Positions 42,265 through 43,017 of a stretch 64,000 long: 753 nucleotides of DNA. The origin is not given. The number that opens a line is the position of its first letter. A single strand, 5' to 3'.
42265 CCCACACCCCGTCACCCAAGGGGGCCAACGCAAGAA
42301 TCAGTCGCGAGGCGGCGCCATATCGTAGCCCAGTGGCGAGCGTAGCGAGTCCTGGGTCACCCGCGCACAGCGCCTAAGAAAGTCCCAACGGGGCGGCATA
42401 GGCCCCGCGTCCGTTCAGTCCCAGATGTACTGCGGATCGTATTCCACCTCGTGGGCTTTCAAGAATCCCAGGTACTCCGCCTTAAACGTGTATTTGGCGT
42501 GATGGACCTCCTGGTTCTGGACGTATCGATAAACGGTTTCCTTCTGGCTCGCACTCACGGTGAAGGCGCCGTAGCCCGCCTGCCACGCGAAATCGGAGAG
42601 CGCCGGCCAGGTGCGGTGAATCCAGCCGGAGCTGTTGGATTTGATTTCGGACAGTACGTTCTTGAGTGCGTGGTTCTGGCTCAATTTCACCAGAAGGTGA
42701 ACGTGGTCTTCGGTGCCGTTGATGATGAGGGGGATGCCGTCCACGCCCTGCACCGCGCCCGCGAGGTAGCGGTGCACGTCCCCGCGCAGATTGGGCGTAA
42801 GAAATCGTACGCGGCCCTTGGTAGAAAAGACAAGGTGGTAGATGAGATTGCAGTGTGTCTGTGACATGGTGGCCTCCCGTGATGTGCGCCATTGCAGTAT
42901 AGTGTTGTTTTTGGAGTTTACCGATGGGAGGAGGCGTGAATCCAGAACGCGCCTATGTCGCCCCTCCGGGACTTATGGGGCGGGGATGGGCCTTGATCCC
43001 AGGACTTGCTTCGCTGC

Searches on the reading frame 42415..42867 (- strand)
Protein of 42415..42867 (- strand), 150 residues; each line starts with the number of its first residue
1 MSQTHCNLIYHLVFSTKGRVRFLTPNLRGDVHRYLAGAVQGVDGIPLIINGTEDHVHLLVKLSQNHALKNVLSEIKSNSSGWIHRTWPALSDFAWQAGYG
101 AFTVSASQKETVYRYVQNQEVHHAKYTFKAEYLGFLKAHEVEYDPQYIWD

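Call 58: search_protein_families(library=pfam, proteins=[window:42415-42867:-], max_evalue=0.00001)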
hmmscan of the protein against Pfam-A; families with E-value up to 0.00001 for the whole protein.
window:42415-42867:- (150 aa): 1 family
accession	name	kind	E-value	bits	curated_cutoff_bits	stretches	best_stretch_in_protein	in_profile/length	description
PF01797.21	Y1_Tnp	-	1e-22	81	23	1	7-119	4-121/121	Transposase IS200 like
